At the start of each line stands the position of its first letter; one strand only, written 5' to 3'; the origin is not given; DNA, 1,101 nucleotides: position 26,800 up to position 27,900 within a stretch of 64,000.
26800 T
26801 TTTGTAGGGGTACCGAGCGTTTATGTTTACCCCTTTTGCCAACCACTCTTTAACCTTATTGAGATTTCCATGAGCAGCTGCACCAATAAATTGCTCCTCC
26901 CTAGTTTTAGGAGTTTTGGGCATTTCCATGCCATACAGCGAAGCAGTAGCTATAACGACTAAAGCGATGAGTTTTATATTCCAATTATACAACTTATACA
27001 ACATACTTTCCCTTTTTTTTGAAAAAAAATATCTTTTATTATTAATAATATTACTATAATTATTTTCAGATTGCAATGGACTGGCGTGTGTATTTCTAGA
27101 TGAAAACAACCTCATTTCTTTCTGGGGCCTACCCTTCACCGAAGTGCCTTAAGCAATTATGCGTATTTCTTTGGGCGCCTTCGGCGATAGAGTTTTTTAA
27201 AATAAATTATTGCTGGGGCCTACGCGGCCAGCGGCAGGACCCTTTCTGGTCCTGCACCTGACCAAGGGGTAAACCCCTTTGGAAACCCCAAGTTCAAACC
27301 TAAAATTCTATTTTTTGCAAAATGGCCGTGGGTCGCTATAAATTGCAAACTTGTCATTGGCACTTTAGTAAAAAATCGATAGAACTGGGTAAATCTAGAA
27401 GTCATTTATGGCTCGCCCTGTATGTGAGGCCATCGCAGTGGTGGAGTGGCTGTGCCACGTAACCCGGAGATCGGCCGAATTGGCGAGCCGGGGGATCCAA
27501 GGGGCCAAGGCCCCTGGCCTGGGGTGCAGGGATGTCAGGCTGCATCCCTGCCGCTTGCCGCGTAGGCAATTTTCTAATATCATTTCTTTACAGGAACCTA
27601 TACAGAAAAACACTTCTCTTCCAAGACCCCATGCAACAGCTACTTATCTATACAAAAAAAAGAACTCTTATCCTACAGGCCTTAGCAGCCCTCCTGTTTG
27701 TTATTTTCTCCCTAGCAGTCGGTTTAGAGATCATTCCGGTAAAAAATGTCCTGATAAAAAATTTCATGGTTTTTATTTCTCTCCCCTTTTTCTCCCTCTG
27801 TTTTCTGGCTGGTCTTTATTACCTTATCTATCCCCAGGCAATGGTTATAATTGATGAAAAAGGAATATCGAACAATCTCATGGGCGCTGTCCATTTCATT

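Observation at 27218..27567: Composite ~350-bp GC-rich structured element built from two inverted copies of a ~75-nt repeat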

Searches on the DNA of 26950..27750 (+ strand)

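Call 4: search_rna_families(source=window, start=26950, end=27750, threshold=evalue, max_evalue=10, show_alignments=3)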
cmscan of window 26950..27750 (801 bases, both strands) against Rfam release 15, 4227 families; matches with E-value up to 10: 3.
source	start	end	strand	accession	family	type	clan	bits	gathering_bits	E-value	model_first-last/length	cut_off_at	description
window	27174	27296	-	RF02937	Clostridiales-2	Gene; sRNA;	-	17.4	58.6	0.29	1-82/82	no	Clostridiales-2 RNA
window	27265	27288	+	RF01101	TLS-PK6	Cis-reg;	-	15.9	44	2.9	1-40/40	no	Pseudoknot of tRNA-like structure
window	27516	27560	+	RF01918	mir-1249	Gene; miRNA;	-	15.3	83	4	1-75/75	no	mir-1249 microRNA precursor family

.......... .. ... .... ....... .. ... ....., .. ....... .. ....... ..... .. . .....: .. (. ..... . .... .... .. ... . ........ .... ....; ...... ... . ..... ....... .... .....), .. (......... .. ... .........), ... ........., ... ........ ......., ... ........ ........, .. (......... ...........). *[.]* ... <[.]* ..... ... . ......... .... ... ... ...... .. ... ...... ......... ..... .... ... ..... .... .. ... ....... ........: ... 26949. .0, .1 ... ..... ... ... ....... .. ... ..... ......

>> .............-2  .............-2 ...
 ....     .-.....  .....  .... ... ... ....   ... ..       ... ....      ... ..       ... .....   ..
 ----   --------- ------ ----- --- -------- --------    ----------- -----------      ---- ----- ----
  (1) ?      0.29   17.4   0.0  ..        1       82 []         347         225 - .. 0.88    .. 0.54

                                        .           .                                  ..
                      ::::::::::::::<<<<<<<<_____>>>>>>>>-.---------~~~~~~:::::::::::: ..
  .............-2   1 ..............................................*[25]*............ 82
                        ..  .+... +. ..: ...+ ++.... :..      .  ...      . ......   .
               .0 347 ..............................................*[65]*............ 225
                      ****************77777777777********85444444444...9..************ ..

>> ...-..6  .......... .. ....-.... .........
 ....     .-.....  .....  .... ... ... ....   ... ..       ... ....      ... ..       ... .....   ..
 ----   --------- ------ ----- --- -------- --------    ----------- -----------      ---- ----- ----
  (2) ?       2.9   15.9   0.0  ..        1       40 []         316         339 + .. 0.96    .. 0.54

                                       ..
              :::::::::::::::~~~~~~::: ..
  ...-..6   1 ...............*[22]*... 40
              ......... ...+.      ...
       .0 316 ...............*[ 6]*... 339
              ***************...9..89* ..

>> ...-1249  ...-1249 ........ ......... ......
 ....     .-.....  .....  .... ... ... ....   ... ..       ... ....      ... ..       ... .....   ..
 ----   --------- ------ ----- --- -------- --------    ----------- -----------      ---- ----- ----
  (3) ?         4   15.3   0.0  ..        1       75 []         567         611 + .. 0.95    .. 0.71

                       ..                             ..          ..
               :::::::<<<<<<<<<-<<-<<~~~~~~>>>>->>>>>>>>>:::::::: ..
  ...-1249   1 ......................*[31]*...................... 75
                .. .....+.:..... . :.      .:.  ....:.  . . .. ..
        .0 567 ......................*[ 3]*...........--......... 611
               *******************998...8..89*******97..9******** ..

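Call 44: build_rna_model(alignment_id=A1, structure=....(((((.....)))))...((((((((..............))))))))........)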
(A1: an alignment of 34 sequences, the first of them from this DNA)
Model R1 built from alignment A1 (34 sequences, 60 columns); structure: as given.
model positions 48; base pairs 13; branch points 1; effective number of sequences 12.85; information 1.15 bits per position. Calibrated on 0.2 Mb of random sequence (short: E-values are rough).
structure used (alignment columns):
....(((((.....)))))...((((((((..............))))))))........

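Call 45: search_with_rna_model(model_id=R1, source=window, filters=off, max_evalue=10, show_alignments=6)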
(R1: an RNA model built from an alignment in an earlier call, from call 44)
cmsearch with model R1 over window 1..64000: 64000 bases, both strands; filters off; matches with E-value up to 10: 6.
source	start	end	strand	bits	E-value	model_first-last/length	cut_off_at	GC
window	27212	27262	+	54.7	1.1e-10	1-48/48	no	0.71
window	27519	27573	-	54.4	1.3e-10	1-48/48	no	0.62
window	50427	50480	-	31.1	2.4e-05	1-48/48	no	0.69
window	27234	27255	-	8.6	3.1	23-41/48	no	0.64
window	27265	27278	-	7.2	6.7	25-39/48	no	0.57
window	27526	27551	+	7.1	6.9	23-41/48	no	0.65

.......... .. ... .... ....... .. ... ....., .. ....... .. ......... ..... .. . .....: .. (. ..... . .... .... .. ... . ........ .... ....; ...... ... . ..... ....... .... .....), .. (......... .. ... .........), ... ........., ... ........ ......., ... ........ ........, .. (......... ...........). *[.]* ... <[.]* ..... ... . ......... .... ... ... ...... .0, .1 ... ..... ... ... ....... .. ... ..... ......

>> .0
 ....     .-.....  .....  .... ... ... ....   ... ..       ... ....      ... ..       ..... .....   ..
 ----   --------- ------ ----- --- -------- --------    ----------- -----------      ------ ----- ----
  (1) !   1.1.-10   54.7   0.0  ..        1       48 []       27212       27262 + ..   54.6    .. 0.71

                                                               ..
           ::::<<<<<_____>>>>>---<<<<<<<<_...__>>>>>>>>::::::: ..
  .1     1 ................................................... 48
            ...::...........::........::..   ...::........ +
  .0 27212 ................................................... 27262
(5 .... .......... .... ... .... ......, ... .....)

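Call 49: search_with_rna_model(model_id=R1, sources=[L004, L005, L006, L007, L008, L009, L010, L011, L012, L014, L015, L016, L018, L019, L020, L021, L022, L023, L024, L026, L030, L031, L032, L033, L034, L035, L036, L037, L038, L039, L040, L041, L043, L044, L045, L046, L047, L048, L049, L050, L051, L053, L054, L055, L056, L003, L013, L017, L025, L027, L028, L029, L042, L052], max_evalue=0.01)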
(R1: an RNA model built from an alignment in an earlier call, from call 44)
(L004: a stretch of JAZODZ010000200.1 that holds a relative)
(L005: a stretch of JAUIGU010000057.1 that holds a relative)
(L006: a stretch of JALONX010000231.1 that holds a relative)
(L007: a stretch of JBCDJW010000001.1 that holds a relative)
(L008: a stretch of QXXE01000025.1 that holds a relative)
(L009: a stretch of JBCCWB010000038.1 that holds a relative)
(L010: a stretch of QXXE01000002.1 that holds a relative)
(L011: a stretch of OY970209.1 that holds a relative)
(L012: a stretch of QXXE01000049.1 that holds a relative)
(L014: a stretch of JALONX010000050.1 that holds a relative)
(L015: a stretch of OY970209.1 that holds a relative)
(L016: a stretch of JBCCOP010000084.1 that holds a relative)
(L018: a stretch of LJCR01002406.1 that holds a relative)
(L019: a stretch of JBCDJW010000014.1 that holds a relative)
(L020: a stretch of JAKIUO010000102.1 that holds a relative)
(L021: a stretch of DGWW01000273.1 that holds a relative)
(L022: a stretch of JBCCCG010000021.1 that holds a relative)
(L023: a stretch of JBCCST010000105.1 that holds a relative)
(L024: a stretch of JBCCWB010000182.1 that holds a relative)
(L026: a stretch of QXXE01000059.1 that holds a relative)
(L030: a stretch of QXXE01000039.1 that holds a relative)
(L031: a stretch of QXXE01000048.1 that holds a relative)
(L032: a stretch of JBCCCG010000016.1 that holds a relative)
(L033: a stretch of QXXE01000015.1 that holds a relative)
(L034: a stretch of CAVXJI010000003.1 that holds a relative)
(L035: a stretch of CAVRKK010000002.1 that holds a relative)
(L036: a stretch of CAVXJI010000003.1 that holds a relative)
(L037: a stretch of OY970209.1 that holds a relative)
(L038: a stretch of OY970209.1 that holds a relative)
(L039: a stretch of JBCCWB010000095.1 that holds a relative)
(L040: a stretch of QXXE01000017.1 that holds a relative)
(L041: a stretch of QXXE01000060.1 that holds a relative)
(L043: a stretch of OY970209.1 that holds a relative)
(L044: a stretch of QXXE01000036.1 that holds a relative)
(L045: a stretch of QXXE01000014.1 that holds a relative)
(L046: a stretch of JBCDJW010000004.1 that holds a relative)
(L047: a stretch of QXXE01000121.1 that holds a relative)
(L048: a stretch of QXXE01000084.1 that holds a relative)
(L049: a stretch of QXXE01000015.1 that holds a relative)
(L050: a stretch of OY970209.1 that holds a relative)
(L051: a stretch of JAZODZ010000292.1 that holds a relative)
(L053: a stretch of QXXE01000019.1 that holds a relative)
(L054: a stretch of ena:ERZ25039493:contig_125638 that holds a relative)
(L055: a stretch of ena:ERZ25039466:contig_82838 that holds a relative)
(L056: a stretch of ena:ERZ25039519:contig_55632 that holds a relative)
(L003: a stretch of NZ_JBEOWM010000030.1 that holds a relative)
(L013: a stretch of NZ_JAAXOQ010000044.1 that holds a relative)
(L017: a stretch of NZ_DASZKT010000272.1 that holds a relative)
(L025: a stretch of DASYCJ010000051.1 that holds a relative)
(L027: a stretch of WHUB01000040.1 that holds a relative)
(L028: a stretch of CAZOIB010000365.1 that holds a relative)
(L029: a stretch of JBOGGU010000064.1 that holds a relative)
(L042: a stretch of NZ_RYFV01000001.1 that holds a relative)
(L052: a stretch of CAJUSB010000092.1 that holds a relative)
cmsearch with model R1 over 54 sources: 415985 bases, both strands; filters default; matches with E-value up to 0.01: 108.
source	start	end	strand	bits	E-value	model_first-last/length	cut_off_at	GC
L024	2417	2464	+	68.2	6.3e-13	1-48/48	no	0.77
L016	4620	4667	-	67.7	8.3e-13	1-48/48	no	0.81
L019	528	575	-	66.8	1.3e-12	1-48/48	no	0.81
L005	1077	1124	-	66.4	1.6e-12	1-48/48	no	0.77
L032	4021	4068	-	65.4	2.7e-12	1-48/48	no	0.75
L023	3358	3407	-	65.2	3.1e-12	1-48/48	no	0.78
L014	331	379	+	65.1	3.2e-12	1-48/48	no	0.78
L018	49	99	-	64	5.5e-12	1-48/48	no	0.76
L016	4546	4593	+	63.4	7.6e-12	1-48/48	no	0.79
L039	38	86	-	63.4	7.9e-12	1-48/48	no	0.78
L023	3260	3307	+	63.1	9.1e-12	1-48/48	no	0.79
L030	1050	1095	-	62.9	1e-11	1-48/48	no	0.72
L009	3503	3550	-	62.6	1.2e-11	1-48/48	no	0.77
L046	6514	6561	+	62.1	1.5e-11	1-48/48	no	0.75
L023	5323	5370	+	60.9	2.9e-11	1-48/48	no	0.79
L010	6170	6215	+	60.6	3.4e-11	1-48/48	no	0.8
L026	1096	1141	+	60.6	3.4e-11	1-48/48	no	0.8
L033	450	495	+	60.6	3.4e-11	1-48/48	no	0.8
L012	5960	6005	+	60.5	3.5e-11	1-48/48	no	0.78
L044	416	461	+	60.5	3.5e-11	1-48/48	no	0.78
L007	7073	7119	+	60.3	3.8e-11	1-48/48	no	0.79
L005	271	318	-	59.7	5.3e-11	1-48/48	no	0.79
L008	688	733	-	59.6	5.7e-11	1-48/48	no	0.85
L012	5843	5888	+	59.6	5.7e-11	1-48/48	no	0.8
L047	3381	3426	-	59.6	5.7e-11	1-48/48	no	0.8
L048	1253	1298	+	59.5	5.8e-11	1-48/48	no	0.78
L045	4894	4939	+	59.3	6.5e-11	1-48/48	no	0.83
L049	479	524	+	59.3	6.5e-11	1-48/48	no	0.83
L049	542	587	+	59.3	6.5e-11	1-48/48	no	0.83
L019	437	484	+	59.3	6.6e-11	1-48/48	no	0.79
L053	5962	6007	+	58.8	8.6e-11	1-48/48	no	0.8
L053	6115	6160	+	58.8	8.6e-11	1-48/48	no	0.8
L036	3512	3562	-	58.3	1.1e-10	1-48/48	no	0.73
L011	625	670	+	57.3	1.9e-10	1-48/48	no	0.63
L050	144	189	-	57.3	1.9e-10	1-48/48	no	0.63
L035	7577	7623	+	57.2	1.9e-10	1-48/48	no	0.77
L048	1171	1217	+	57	2.2e-10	1-48/48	no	0.79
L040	7720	7766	+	56.7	2.5e-10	1-48/48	no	0.85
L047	6067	6112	+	56.7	2.6e-10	1-48/48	no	0.78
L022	457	504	+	56.6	2.7e-10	1-48/48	no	0.73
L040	820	865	-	56.2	3.4e-10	1-48/48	no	0.85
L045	4768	4813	+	55.9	3.9e-10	1-48/48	no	0.85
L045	4831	4876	+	55.9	3.9e-10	1-48/48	no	0.85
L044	338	383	+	55.7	4.2e-10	1-48/48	no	0.85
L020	3680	3726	+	55.6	4.4e-10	1-48/48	no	0.66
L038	2865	2910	-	55.5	4.7e-10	1-48/48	no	0.61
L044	5775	5820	-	55.1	5.8e-10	1-48/48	no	0.83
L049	3404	3449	-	55.1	6e-10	1-48/48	no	0.78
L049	3305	3350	-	55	6.3e-10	1-48/48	no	0.83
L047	3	48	+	53.7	1.2e-09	1-48/48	no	0.85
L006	7549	7596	+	53.6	1.3e-09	1-48/48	no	0.77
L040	7842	7887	+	52.9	1.9e-09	1-48/48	no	0.85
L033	1803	1848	-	52.5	2.2e-09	1-48/48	no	0.83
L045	4704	4749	+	52.3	2.6e-09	1-48/48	no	0.85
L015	2078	2123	+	51.4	4.1e-09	1-48/48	no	0.57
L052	109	154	-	50.9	5.2e-09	1-48/48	no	0.83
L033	1860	1906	-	50.8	5.5e-09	1-48/48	no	0.85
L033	1918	1964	-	50.8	5.5e-09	1-48/48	no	0.85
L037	1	44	-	50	8.6e-09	1-46/48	3'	0.66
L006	7742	7790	+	48.6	1.7e-08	1-48/48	no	0.78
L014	25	77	-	47.1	3.8e-08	1-48/48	no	0.79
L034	3011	3061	-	46.9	4.2e-08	1-48/48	no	0.63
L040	942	987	-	46.6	5.1e-08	1-48/48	no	0.85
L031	7357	7393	-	45.9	7.2e-08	10-48/48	5'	0.78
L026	1014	1060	+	45.4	9.3e-08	1-48/48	no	0.83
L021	96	155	-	42.7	3.7e-07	1-48/48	no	0.65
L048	1108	1153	+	42.3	4.8e-07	1-48/48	no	0.85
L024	1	33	+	41.9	5.9e-07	16-48/48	5'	0.79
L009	3422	3469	+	41.2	8.4e-07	1-48/48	no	0.75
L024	136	183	-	41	9.2e-07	1-48/48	no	0.81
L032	2684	2731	-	40.4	1.3e-06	1-48/48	no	0.79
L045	818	867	-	40.1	1.5e-06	1-48/48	no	0.82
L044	7531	7580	+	39.4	2.1e-06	1-48/48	no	0.78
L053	2010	2058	+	38.5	3.4e-06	1-48/48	no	0.84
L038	2666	2713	+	38.4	3.7e-06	1-48/48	no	0.67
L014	636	687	-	36.8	8.4e-06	1-48/48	no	0.77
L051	305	353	+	36.4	1e-05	1-48/48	no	0.67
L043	7226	7270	-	36.2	1.2e-05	1-48/48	no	0.69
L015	2254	2300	-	36.1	1.2e-05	1-48/48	no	0.68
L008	734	773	-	35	2.1e-05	1-48/48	no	0.82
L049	416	461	+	34.4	2.8e-05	1-48/48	no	0.8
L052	7974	8000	+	34.1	3.5e-05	1-27/48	3'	0.85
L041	425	475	-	32.5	7.7e-05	1-48/48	no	0.75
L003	4721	4756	+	31.6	0.00012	1-48/48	no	0.83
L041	522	565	-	31.4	0.00014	1-48/48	no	0.73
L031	5854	5896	+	30.5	0.00022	1-48/48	no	0.74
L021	3590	3644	-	30.2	0.00026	1-48/48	no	0.65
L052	4905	4954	-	29.9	0.0003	1-48/48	no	0.82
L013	5124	5176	+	29.3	0.00042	1-48/48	no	0.75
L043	6965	7005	+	29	0.00048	1-48/48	no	0.66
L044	2342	2391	+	28.9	0.0005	1-48/48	no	0.82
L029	5371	5418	-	28.1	0.00078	1-48/48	no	0.81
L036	6287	6338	-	28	0.00083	1-48/48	no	0.65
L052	7910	7946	+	28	0.00083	1-48/48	no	0.78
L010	3822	3872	-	27.4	0.0011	1-48/48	no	0.76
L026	5947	5997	-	27.3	0.0012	1-48/48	no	0.75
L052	4999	5044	-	27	0.0014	1-48/48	no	0.7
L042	6766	6825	-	26.2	0.0021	1-48/48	no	0.77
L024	2509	2556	-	26.1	0.0022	1-48/48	no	0.73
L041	4216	4265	+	26.1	0.0022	1-48/48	no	0.72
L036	3657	3687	-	25.9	0.0024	1-48/48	no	0.71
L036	3582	3612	-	25.6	0.0028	1-48/48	no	0.68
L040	6389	6425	-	25.4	0.0032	1-48/48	no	0.78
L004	2647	2695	+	25.3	0.0033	1-48/48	no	0.61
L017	6209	6243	+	25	0.0038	1-48/48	no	0.74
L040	6321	6371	-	24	0.0064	1-48/48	no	0.75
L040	7642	7684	+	23.6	0.008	1-48/48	no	0.84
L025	4773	4844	-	23.3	0.0094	1-48/48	no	0.65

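Call 52: search_dna_similar(query=window:27205-27580:+, collection=plasmids, mode=distant, max_evalue=0.001, max_rows=25)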
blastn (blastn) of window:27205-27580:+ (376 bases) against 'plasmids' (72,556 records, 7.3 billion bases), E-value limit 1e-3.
No match.

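Call 55: search_with_rna_model(model_id=R1, sources=[window, L004, L005, L006, L007, L008, L009, L010, L011, L012, L014, L015, L016, L018, L019, L020, L021, L022, L023, L024, L026, L030, L031, L032, L033, L034, L035, L036, L037, L038, L039, L040, L041, L043, L044, L045, L046, L047, L048, L049, L050, L051, L053, L052], max_evalue=0.0001, make_alignment=true)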
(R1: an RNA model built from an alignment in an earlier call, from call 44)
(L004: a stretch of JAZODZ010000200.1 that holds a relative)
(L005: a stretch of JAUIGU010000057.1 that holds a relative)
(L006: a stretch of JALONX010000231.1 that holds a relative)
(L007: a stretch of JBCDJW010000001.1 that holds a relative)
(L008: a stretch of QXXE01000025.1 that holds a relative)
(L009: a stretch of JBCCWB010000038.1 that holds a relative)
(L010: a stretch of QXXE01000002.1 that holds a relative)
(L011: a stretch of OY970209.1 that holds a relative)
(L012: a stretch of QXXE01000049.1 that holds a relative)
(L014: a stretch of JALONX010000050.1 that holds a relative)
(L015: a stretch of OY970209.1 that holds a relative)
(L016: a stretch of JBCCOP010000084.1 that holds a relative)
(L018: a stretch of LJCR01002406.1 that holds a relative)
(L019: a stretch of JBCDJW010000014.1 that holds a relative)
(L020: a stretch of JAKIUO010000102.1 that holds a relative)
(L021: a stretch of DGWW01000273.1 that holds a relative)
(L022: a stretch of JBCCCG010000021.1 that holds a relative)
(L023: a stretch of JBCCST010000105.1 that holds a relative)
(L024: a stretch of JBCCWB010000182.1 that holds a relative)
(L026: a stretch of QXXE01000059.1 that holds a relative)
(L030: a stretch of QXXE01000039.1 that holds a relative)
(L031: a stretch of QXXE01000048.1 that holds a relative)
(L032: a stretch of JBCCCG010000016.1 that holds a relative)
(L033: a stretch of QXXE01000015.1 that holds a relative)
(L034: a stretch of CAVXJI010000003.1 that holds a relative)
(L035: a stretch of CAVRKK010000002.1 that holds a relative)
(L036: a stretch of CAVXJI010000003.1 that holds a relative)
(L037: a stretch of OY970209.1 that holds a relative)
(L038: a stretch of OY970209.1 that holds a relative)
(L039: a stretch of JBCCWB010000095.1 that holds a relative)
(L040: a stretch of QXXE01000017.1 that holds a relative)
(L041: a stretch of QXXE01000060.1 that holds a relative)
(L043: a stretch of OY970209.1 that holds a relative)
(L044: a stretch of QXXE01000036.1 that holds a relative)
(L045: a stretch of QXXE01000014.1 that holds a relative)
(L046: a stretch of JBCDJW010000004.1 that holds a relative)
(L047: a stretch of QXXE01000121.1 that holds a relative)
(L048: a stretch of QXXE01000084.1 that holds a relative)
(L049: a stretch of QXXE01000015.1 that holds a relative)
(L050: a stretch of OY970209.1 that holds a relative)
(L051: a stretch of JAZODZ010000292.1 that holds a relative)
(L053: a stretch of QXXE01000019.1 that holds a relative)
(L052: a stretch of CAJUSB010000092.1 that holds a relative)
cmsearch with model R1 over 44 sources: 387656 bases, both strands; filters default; matches with E-value up to 0.0001: 85.
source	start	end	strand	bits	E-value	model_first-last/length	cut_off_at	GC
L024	2417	2464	+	68.2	5.8e-13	1-48/48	no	0.77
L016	4620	4667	-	67.7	7.8e-13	1-48/48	no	0.81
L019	528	575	-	66.8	1.2e-12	1-48/48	no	0.81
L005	1077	1124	-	66.4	1.5e-12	1-48/48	no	0.77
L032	4021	4068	-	65.4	2.5e-12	1-48/48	no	0.75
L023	3358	3407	-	65.2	2.9e-12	1-48/48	no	0.78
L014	331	379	+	65.1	3e-12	1-48/48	no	0.78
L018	49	99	-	64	5.2e-12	1-48/48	no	0.76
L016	4546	4593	+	63.4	7.1e-12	1-48/48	no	0.79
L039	38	86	-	63.4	7.3e-12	1-48/48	no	0.78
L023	3260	3307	+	63.1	8.5e-12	1-48/48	no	0.79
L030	1050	1095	-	62.9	9.6e-12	1-48/48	no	0.72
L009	3503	3550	-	62.6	1.1e-11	1-48/48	no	0.77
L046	6514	6561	+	62.1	1.4e-11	1-48/48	no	0.75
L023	5323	5370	+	60.9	2.7e-11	1-48/48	no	0.79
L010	6170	6215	+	60.6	3.2e-11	1-48/48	no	0.8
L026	1096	1141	+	60.6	3.2e-11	1-48/48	no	0.8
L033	450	495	+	60.6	3.2e-11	1-48/48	no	0.8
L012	5960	6005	+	60.5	3.3e-11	1-48/48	no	0.78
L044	416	461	+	60.5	3.3e-11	1-48/48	no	0.78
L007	7073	7119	+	60.3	3.6e-11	1-48/48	no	0.79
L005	271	318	-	59.7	4.9e-11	1-48/48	no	0.79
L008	688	733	-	59.6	5.3e-11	1-48/48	no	0.85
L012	5843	5888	+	59.6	5.3e-11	1-48/48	no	0.8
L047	3381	3426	-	59.6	5.3e-11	1-48/48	no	0.8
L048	1253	1298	+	59.5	5.4e-11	1-48/48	no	0.78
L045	4894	4939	+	59.3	6.1e-11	1-48/48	no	0.83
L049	479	524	+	59.3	6.1e-11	1-48/48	no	0.83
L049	542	587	+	59.3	6.1e-11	1-48/48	no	0.83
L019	437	484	+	59.3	6.2e-11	1-48/48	no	0.79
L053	5962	6007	+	58.8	8e-11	1-48/48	no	0.8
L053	6115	6160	+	58.8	8e-11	1-48/48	no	0.8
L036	3512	3562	-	58.3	1e-10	1-48/48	no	0.73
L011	625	670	+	57.3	1.8e-10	1-48/48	no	0.63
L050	144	189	-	57.3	1.8e-10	1-48/48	no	0.63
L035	7577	7623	+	57.2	1.8e-10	1-48/48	no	0.77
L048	1171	1217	+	57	2.1e-10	1-48/48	no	0.79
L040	7720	7766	+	56.7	2.4e-10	1-48/48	no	0.85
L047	6067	6112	+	56.7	2.4e-10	1-48/48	no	0.78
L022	457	504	+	56.6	2.5e-10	1-48/48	no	0.73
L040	820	865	-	56.2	3.1e-10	1-48/48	no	0.85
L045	4768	4813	+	55.9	3.6e-10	1-48/48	no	0.85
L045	4831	4876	+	55.9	3.6e-10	1-48/48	no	0.85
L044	338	383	+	55.7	3.9e-10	1-48/48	no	0.85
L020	3680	3726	+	55.6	4.1e-10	1-48/48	no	0.66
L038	2865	2910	-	55.5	4.4e-10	1-48/48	no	0.61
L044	5775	5820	-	55.1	5.4e-10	1-48/48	no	0.83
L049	3404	3449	-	55.1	5.6e-10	1-48/48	no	0.78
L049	3305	3350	-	55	5.9e-10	1-48/48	no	0.83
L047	3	48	+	53.7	1.1e-09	1-48/48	no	0.85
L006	7549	7596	+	53.6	1.2e-09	1-48/48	no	0.77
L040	7842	7887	+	52.9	1.7e-09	1-48/48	no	0.85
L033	1803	1848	-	52.5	2.1e-09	1-48/48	no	0.83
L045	4704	4749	+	52.3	2.4e-09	1-48/48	no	0.85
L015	2078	2123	+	51.4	3.8e-09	1-48/48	no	0.57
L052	109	154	-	50.9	4.9e-09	1-48/48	no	0.83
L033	1860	1906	-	50.8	5.1e-09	1-48/48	no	0.85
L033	1918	1964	-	50.8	5.1e-09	1-48/48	no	0.85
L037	1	44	-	50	8e-09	1-46/48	3'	0.66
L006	7742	7790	+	48.6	1.6e-08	1-48/48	no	0.78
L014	25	77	-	47.1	3.5e-08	1-48/48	no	0.79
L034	3011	3061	-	46.9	3.9e-08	1-48/48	no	0.63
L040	942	987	-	46.6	4.7e-08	1-48/48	no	0.85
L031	7357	7393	-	45.9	6.7e-08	10-48/48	5'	0.78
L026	1014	1060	+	45.4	8.7e-08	1-48/48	no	0.83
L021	96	155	-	42.7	3.5e-07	1-48/48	no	0.65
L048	1108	1153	+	42.3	4.5e-07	1-48/48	no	0.85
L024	1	33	+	41.9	5.5e-07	16-48/48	5'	0.79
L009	3422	3469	+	41.2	7.9e-07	1-48/48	no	0.75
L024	136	183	-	41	8.6e-07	1-48/48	no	0.81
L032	2684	2731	-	40.4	1.2e-06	1-48/48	no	0.79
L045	818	867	-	40.1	1.4e-06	1-48/48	no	0.82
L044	7531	7580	+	39.4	2e-06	1-48/48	no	0.78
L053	2010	2058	+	38.5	3.1e-06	1-48/48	no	0.84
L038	2666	2713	+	38.4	3.4e-06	1-48/48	no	0.67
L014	636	687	-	36.8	7.8e-06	1-48/48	no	0.77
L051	305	353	+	36.4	9.3e-06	1-48/48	no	0.67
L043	7226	7270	-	36.2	1.1e-05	1-48/48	no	0.69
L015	2254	2300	-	36.1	1.1e-05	1-48/48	no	0.68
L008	734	773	-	35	2e-05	1-48/48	no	0.82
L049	416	461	+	34.4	2.6e-05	1-48/48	no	0.8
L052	7974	8000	+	34.1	3.2e-05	1-27/48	3'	0.85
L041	425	475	-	32.5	7.2e-05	1-48/48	no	0.75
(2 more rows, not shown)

Alignment A2: 85 matches aligned to the model, 81 columns, each read 5' to 3' on its own strand. Consensus structure (alignment columns), stored with it:
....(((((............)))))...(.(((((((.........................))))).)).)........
